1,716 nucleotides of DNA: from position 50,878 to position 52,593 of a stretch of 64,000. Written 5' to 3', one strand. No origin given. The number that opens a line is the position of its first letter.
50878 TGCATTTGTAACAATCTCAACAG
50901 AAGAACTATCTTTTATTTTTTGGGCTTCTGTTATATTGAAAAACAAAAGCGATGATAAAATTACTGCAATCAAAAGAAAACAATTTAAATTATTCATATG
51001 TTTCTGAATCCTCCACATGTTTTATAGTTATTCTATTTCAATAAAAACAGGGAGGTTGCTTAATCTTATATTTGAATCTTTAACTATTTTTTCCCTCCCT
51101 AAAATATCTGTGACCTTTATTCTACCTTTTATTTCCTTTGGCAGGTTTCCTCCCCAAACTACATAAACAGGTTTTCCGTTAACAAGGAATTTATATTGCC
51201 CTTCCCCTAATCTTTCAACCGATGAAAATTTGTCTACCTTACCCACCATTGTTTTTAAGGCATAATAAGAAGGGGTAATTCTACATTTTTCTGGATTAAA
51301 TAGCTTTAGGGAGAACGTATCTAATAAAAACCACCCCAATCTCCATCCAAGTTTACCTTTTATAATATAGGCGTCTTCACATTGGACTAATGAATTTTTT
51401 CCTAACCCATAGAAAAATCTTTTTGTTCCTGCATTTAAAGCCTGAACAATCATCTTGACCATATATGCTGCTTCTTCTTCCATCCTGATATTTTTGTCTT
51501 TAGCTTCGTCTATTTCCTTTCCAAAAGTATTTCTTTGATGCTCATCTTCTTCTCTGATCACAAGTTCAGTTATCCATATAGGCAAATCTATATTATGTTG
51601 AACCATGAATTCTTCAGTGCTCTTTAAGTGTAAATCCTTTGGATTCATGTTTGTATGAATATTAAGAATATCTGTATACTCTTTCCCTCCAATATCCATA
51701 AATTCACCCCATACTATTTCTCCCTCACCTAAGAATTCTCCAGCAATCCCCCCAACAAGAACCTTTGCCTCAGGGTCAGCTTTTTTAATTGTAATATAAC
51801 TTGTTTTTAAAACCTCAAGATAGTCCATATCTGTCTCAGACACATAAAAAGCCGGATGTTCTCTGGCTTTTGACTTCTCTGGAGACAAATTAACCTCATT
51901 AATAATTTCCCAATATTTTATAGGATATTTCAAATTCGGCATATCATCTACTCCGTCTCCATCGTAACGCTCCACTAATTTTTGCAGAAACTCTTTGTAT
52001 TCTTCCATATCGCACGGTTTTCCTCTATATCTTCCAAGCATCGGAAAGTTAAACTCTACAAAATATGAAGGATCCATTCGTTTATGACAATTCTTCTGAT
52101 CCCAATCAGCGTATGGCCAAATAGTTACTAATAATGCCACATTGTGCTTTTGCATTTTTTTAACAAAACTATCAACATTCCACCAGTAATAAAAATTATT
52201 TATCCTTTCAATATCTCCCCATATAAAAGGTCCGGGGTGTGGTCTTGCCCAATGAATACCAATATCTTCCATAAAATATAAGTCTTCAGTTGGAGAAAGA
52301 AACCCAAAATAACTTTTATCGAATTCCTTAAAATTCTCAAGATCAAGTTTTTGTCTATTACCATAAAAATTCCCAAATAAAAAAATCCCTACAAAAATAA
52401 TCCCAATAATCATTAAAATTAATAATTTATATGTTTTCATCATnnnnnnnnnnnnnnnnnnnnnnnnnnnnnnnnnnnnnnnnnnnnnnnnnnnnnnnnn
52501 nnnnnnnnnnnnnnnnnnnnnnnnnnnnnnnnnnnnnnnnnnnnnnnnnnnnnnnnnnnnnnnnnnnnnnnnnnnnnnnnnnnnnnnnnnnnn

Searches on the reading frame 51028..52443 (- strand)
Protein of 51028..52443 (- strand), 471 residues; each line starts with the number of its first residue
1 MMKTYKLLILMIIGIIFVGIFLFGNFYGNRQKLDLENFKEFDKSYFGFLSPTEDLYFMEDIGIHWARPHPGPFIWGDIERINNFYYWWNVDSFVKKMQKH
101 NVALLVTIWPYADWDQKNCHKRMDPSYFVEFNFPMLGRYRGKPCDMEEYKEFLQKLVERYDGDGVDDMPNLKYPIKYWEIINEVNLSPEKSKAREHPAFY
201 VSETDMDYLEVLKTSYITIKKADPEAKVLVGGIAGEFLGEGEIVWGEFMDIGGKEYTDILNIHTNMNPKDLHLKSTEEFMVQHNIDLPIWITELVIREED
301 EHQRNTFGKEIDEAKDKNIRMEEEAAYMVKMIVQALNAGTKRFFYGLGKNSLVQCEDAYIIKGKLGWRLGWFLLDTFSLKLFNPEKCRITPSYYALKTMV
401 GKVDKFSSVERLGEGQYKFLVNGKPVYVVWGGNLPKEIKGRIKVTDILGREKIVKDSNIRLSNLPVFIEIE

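Call 9: search_protein_families(library=pfam, proteins=[window:51028-52443:-], max_evalue=0.01)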
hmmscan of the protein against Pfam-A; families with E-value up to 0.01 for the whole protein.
window:51028-52443:- (471 aa): 0 families

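Call 15: find_homologous_proteins(query=window:51028-52443:-, max_evalue=1e-20)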
Query window:51028-52443:- (471 aa): 334 proteins with E <= 1e-20 among 4941 candidates; the best 120 are listed.
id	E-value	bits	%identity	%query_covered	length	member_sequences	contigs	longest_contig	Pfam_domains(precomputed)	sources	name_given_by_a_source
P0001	6.0e-142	492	48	100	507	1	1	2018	-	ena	-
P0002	8.9e-106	373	39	98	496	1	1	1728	-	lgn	-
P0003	7.3e-101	356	42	93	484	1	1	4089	-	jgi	-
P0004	9.8e-100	353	38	99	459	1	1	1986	-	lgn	-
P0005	6.2e-97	343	39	93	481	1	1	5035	-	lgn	-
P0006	2.0e-93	332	36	99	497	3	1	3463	-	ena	-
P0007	2.7e-93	331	36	100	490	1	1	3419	-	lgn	-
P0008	8.1e-93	330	37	100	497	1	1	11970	-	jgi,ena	-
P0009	2.3e-92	328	40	92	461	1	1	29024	-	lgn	-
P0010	3.1e-92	328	39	94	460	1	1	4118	-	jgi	-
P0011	9.3e-92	326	38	92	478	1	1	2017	-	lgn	-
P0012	5.6e-91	324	38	92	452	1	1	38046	-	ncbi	ncbi:MAG: hypothetical protein ACYCXF_06670 [Thermoleophilia bacterium]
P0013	6.8e-91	324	38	92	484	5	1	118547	-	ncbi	ncbi:MAG: hypothetical protein ACYC6Z_06340 [Thermoleophilia bacterium]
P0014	1.6e-90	322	39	94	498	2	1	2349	-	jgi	jgi:hypothetical protein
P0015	3.8e-90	321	37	92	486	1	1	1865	-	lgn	-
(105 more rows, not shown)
